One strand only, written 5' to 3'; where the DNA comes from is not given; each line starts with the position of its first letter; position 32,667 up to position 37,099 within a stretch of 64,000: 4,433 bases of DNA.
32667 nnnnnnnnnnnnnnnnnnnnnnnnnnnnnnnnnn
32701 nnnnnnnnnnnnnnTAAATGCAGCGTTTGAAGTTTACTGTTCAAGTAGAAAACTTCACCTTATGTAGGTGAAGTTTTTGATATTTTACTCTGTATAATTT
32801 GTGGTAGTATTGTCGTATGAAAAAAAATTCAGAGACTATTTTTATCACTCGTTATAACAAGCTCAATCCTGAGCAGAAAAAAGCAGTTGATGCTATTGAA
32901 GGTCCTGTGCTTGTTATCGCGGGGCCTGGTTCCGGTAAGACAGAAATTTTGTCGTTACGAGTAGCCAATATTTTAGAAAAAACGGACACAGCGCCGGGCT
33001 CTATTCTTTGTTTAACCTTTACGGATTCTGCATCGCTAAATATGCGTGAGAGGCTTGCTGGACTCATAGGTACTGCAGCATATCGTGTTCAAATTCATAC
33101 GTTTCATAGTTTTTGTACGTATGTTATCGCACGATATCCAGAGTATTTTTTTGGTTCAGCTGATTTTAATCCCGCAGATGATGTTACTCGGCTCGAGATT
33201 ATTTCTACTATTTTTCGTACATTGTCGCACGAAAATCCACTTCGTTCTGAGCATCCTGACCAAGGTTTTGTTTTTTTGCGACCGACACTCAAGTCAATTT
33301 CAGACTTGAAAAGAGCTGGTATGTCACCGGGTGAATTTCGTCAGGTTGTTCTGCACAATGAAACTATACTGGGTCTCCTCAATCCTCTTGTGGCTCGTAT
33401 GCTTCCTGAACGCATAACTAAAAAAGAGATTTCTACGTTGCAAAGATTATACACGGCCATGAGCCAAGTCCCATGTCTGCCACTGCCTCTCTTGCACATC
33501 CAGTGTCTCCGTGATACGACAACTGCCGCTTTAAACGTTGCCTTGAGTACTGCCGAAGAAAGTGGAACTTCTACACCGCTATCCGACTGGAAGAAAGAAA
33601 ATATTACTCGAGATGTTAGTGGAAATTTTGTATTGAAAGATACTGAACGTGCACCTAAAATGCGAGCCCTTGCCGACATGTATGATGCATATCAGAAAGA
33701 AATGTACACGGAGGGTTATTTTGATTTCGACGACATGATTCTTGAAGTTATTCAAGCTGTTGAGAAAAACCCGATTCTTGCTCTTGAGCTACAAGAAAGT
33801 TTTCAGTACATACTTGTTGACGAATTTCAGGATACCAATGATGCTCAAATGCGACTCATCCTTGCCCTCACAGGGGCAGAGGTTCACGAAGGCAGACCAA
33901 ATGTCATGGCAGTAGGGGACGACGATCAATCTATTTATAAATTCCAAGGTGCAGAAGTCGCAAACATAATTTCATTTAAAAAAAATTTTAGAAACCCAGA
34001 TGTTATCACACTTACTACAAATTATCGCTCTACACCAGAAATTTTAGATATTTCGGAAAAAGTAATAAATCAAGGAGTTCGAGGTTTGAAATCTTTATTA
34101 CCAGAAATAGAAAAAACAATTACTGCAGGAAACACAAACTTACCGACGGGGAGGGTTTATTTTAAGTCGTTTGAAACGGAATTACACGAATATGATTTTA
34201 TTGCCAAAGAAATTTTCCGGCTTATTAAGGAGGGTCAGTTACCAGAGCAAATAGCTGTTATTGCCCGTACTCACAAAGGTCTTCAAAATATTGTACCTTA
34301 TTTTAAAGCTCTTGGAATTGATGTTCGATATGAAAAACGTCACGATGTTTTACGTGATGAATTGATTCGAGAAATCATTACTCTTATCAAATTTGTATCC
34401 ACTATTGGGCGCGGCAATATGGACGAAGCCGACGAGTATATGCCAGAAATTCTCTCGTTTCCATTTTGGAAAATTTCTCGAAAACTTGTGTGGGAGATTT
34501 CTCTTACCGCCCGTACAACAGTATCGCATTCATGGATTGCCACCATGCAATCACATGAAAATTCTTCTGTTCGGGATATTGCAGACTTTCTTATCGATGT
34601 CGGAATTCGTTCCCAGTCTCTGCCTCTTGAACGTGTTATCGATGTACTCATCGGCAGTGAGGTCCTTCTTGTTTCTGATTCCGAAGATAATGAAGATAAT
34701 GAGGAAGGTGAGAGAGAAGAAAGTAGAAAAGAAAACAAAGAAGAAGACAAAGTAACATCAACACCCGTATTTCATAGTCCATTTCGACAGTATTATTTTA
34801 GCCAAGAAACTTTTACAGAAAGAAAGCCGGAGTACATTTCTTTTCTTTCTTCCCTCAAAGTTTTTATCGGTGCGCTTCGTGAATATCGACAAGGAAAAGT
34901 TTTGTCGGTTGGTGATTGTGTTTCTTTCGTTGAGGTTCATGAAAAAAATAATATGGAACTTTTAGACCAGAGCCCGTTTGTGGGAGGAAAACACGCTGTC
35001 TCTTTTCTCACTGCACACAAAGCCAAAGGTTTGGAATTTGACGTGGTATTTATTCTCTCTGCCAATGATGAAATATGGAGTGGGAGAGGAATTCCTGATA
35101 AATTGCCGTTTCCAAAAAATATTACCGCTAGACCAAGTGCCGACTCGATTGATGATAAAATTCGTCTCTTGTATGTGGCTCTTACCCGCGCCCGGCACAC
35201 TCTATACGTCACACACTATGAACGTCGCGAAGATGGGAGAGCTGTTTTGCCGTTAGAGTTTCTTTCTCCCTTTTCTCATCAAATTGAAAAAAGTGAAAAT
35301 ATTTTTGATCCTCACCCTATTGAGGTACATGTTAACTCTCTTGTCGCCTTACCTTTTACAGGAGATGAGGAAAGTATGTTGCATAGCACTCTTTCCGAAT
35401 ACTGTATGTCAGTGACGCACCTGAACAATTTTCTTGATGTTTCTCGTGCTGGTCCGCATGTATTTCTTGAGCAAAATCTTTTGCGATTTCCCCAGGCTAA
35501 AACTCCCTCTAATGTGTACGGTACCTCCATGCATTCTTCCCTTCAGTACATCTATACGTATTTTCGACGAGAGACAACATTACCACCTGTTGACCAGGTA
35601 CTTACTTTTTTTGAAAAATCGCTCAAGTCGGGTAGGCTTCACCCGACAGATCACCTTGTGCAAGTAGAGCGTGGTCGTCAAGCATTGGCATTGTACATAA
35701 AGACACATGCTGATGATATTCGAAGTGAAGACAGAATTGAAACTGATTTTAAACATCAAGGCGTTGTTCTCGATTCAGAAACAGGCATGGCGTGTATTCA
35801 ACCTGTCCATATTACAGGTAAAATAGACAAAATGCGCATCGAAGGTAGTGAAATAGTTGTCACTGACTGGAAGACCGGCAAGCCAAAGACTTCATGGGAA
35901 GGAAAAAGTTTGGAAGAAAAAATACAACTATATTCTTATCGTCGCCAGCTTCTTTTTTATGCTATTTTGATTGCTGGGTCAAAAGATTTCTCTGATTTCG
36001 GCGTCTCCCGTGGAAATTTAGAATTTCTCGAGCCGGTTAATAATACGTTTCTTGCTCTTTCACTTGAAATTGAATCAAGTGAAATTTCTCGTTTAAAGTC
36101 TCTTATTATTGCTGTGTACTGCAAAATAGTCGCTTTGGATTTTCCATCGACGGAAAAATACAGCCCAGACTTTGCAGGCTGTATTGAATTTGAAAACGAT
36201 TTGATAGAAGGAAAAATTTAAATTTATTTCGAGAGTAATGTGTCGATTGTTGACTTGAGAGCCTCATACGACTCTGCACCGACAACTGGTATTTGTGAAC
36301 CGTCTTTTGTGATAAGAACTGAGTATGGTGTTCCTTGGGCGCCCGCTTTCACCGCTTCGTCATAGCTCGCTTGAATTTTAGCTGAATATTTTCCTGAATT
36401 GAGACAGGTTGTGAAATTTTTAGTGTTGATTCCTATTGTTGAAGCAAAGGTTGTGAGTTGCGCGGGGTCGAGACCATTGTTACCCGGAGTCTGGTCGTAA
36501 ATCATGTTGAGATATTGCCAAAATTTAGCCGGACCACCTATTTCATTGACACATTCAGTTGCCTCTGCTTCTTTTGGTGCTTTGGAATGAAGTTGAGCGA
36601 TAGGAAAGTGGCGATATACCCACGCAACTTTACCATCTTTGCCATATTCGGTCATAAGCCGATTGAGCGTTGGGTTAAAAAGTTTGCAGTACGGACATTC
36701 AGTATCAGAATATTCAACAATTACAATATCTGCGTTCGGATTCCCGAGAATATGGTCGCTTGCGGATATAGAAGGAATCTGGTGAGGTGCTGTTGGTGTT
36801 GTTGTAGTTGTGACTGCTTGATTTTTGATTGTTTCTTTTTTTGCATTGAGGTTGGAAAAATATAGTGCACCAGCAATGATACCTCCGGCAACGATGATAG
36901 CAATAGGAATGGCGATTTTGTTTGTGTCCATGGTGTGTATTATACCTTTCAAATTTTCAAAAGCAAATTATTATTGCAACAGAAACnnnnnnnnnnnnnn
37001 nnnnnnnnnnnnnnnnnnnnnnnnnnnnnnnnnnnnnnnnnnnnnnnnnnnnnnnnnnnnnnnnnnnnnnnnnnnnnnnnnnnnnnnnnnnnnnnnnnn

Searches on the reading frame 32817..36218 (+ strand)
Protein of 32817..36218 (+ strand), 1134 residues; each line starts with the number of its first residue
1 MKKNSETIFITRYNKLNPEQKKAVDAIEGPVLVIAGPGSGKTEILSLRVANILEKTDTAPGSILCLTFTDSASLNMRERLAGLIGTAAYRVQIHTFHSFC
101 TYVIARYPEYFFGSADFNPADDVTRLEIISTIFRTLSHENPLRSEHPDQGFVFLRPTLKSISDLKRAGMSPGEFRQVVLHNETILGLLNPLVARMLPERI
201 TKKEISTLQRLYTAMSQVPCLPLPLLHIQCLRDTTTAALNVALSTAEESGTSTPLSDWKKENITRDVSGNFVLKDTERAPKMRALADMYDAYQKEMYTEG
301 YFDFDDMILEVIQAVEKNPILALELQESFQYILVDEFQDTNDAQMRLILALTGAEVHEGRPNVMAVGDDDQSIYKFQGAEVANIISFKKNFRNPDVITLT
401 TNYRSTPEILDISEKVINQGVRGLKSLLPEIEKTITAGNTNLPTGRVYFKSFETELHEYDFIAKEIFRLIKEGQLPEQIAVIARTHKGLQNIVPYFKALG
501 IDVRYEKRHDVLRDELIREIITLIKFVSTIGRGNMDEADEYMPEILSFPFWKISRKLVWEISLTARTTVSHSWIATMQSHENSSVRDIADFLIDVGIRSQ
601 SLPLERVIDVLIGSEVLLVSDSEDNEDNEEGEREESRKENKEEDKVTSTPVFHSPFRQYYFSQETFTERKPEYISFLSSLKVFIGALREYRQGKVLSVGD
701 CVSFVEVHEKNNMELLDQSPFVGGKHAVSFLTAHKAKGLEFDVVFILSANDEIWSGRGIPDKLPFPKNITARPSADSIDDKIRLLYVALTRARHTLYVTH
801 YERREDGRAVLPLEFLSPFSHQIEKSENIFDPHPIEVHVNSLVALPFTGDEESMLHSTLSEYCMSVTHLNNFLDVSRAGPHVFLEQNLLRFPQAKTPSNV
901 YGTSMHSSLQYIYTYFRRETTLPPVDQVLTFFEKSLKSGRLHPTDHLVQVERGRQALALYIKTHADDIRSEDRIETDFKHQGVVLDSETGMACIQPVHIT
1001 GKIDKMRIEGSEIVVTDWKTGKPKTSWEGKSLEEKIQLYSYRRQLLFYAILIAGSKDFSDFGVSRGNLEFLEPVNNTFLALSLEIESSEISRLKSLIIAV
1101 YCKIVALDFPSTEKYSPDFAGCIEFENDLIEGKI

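Call 45: search_protein_families(library=pfam, proteins=[window:32817-36218:+], max_evalue=0.0001)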
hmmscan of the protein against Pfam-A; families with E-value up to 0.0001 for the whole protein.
window:32817-36218:+ (1134 aa): 6 families
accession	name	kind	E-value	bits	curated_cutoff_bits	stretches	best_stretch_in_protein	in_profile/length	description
PF00580.27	UvrD-helicase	-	6.5e-66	223.2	23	1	16-391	1-270/271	UvrD/REP helicase N-terminal domain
PF13361.12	UvrD_C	-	7.5e-32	111.5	25.6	1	397-802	1-349/350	UvrD-like helicase C-terminal domain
PF13245.12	AAA_19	-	1.6e-19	70.9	25.1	1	20-376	1-133/134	AAA domain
PF13538.12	UvrD_C_2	-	7.6e-12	45.3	27.4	0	777-798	30-51/52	UvrD-like helicase C-terminal domain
PF12705.13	PDDEXK_1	-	4.8e-11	43.5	22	1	882-1053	16-170/247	PD-(D/E)XK nuclease superfamily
PF13604.12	AAA_30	-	1.6e-05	25.2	27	0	15-81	1-67/191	AAA domain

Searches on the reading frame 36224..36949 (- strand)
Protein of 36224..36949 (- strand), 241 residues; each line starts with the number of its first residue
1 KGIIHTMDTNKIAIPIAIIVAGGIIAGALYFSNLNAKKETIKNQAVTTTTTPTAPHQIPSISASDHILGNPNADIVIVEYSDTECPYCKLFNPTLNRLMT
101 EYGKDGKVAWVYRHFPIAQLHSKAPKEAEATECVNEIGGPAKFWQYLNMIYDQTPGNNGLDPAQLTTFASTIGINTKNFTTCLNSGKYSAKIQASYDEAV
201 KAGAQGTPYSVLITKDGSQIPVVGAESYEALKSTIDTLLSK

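Call 45: search_protein_families(library=pfam, proteins=[window:36224-36949:-], max_evalue=0.0001)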
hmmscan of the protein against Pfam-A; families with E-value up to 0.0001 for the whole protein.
window:36224-36949:- (241 aa): 4 families
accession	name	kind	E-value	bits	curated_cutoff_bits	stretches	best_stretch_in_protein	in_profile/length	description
PF13462.12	Thioredoxin_4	-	6.5e-23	82.2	23.2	1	64-236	4-164/165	Thioredoxin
PF01323.26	DSBA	-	3.1e-16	60.2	25.6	2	161-235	121-190/191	DSBA-like thioredoxin domain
PF13098.12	Thioredoxin_2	-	1.3e-05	25.9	27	1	72-231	4-100/104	Thioredoxin-like domain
PF00085.26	Thioredoxin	-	8.2e-05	23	23.5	0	72-108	17-53/103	Thioredoxin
